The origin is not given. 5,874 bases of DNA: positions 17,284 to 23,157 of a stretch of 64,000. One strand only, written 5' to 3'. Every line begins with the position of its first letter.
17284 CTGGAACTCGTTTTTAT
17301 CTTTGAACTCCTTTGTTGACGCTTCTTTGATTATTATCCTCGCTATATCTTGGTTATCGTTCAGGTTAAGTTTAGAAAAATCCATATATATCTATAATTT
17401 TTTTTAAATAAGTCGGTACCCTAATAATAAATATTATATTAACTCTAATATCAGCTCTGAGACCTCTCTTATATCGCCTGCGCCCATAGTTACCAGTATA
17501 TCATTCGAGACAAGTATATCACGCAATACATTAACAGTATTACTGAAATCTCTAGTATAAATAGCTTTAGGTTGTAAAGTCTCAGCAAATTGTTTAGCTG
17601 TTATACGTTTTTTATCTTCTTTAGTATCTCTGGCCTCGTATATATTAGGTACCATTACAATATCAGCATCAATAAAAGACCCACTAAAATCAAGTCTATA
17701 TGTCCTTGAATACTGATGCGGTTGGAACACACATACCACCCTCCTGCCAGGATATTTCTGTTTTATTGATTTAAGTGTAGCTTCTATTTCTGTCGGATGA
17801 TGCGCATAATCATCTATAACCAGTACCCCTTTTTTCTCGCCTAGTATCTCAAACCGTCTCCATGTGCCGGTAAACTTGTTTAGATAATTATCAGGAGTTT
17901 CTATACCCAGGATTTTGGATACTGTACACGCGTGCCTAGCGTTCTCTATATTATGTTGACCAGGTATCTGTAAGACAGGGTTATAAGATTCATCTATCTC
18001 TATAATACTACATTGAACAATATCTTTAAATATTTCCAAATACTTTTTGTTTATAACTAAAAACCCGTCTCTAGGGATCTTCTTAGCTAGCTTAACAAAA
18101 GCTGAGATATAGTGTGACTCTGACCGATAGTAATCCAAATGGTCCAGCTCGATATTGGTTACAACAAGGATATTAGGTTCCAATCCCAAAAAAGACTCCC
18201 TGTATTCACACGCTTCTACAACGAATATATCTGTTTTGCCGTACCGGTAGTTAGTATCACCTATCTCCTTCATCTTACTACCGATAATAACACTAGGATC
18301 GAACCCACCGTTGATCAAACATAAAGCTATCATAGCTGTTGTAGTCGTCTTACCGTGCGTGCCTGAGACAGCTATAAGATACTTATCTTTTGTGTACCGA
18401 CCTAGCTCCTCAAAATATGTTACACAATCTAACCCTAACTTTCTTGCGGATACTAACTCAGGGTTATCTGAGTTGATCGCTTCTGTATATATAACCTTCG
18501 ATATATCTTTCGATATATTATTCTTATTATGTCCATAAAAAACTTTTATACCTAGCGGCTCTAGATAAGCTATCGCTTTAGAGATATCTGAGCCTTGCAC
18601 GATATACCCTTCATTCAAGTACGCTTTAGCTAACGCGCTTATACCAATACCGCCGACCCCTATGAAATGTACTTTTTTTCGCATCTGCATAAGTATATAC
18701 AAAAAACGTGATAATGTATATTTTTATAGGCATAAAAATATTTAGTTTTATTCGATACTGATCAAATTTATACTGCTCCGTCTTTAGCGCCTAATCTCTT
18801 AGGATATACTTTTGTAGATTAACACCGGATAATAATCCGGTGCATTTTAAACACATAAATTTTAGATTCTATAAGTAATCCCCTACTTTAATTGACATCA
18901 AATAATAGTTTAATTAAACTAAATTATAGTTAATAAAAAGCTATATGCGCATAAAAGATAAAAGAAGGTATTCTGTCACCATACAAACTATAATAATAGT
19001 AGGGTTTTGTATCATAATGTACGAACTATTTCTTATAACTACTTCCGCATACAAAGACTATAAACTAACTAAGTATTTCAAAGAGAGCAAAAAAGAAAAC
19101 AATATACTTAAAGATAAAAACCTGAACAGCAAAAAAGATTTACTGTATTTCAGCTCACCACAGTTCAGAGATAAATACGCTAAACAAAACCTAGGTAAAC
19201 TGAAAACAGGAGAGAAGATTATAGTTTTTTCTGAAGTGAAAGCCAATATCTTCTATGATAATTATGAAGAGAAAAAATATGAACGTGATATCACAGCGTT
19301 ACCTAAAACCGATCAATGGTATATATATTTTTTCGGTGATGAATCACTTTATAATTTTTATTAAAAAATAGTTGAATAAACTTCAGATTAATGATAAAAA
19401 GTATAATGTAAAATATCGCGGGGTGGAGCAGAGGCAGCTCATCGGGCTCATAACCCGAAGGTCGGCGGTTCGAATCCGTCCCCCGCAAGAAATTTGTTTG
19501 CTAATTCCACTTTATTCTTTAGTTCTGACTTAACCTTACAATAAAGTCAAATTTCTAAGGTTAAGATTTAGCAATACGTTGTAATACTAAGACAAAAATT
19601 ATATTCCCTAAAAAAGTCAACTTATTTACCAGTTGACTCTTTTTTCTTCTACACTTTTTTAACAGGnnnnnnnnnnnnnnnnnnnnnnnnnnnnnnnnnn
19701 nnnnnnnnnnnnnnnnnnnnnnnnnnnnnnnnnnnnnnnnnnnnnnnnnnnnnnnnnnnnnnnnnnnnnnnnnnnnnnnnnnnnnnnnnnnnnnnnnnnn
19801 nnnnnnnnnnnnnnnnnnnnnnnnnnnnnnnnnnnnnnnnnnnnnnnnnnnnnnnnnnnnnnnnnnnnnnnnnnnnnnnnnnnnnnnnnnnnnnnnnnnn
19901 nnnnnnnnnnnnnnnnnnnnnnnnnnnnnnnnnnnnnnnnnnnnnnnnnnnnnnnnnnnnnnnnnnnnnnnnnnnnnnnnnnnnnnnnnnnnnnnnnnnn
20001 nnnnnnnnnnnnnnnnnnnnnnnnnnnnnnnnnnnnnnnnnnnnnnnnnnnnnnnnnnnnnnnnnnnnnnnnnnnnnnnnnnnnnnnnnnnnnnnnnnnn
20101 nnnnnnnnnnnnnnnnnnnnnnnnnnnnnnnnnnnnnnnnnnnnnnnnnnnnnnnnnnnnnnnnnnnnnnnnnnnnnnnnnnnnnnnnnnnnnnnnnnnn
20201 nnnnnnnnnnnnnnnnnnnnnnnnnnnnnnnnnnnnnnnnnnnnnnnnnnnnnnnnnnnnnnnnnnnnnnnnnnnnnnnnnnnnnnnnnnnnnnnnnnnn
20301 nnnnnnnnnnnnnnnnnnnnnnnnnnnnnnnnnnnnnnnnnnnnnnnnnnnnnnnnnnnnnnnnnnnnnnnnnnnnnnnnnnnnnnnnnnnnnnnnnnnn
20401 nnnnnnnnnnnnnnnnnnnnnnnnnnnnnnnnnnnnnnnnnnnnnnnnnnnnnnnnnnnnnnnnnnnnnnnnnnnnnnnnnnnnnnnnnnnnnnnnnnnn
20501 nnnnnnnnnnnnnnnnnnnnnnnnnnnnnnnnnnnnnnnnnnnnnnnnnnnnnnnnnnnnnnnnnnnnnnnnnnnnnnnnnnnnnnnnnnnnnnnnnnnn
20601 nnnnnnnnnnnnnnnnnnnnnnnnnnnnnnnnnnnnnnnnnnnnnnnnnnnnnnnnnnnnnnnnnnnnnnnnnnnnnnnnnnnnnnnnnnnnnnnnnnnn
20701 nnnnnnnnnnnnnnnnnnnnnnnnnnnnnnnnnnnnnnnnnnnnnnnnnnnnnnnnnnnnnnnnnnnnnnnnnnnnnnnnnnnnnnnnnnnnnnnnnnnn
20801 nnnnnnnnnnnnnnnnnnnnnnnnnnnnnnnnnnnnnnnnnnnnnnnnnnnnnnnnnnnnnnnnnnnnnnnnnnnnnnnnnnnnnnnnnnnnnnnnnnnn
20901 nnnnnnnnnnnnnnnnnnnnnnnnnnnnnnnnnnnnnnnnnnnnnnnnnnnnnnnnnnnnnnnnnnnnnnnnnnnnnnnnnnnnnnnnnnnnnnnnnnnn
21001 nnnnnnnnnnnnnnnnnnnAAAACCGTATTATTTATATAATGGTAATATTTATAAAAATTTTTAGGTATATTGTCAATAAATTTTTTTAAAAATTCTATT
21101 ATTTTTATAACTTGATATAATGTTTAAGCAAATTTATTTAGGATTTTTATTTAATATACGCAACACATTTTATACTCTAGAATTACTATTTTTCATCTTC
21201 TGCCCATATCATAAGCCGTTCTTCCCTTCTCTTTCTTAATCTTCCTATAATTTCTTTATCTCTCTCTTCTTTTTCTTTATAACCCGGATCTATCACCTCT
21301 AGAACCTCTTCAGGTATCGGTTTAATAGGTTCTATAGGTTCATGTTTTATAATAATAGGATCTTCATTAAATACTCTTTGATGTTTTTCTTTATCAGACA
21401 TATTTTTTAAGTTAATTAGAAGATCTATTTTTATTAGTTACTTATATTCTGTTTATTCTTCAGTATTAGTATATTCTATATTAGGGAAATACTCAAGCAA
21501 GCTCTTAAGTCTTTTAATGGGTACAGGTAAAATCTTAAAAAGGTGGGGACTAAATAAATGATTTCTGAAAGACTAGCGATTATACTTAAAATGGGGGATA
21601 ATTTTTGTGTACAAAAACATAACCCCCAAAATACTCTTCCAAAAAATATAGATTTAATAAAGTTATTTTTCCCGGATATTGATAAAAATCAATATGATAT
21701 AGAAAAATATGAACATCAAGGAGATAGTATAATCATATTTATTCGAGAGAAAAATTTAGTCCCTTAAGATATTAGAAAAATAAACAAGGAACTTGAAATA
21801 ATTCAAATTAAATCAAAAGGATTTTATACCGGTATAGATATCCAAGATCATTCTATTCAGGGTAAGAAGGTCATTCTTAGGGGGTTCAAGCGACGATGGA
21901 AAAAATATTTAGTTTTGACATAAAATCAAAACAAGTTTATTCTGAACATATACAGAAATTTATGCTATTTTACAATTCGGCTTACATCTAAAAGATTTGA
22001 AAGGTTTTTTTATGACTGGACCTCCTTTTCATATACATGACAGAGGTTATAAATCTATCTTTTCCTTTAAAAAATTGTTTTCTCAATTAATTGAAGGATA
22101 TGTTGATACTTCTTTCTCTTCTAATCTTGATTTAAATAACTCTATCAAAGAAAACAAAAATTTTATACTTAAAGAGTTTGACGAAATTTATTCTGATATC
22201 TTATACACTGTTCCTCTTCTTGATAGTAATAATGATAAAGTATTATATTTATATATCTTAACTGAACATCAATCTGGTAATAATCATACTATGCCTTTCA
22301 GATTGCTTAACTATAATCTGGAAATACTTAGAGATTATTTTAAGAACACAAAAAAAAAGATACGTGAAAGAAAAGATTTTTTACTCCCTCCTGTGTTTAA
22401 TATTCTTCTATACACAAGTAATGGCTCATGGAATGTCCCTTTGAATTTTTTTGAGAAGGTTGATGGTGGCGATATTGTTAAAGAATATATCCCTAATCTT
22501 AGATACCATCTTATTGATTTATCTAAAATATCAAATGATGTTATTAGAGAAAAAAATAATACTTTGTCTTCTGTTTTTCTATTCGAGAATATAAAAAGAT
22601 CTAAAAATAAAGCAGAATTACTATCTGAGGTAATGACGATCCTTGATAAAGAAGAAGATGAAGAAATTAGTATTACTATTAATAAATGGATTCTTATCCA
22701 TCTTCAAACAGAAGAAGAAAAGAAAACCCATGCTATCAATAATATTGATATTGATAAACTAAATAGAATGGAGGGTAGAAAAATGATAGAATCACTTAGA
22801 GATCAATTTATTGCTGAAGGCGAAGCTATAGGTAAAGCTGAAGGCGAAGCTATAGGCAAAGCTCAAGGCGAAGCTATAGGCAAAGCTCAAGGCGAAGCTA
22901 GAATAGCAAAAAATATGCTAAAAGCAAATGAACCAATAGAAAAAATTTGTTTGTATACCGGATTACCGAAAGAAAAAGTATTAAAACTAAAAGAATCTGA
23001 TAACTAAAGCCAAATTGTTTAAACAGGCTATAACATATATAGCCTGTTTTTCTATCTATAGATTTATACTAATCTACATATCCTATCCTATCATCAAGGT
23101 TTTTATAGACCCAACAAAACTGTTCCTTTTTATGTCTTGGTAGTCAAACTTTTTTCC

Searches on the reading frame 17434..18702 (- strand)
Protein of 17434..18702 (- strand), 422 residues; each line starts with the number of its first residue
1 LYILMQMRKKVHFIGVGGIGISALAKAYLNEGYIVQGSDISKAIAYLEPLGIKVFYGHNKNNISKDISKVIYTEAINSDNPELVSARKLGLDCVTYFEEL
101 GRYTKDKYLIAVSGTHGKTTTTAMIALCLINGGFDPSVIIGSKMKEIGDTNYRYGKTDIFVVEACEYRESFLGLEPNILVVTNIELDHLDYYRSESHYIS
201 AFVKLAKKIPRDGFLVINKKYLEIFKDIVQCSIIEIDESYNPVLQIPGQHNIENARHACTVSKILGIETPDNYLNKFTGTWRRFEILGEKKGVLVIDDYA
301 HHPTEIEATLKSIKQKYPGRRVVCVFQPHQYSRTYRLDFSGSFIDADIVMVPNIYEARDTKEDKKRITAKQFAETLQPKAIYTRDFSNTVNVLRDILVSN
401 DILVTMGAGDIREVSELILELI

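Call 13: search_protein_families(library=pfam, proteins=[window:17434-18702:-], max_evalue=0.00001)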
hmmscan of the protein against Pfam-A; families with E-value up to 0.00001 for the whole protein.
window:17434-18702:- (422 aa): 3 families
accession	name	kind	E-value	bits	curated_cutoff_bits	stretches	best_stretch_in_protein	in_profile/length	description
PF02875.26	Mur_ligase_C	-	5.5e-19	69.7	28.4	1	282-409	1-127/127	Mur ligase, glutamate ligase domain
PF01225.30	Mur_ligase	-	1.6e-18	67.2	21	1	10-108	1-95/95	Mur ligase family, catalytic domain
PF08245.18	Mur_ligase_M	-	2.4e-18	67.3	24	1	112-230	1-136/200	Mur ligase middle domain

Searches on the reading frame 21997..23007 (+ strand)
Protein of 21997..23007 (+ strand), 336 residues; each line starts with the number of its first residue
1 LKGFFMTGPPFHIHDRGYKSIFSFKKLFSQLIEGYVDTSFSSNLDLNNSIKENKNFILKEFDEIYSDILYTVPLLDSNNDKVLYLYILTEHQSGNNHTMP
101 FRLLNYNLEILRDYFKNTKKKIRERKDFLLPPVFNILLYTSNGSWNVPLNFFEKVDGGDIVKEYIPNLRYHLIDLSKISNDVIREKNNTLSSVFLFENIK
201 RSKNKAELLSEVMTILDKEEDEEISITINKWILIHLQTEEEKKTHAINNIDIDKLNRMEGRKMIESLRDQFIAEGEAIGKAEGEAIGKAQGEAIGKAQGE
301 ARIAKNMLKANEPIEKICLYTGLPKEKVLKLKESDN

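Call 14: search_protein_families(library=pfam, proteins=[window:21997-23007:+], max_evalue=0.00001)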
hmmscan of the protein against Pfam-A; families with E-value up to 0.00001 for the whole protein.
window:21997-23007:+ (336 aa): 1 family
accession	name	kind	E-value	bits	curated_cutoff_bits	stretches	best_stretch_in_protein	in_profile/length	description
PF04754.18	Transposase_31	-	9.8e-29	100.8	21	1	14-222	3-198/203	Putative transposase, YhgA-like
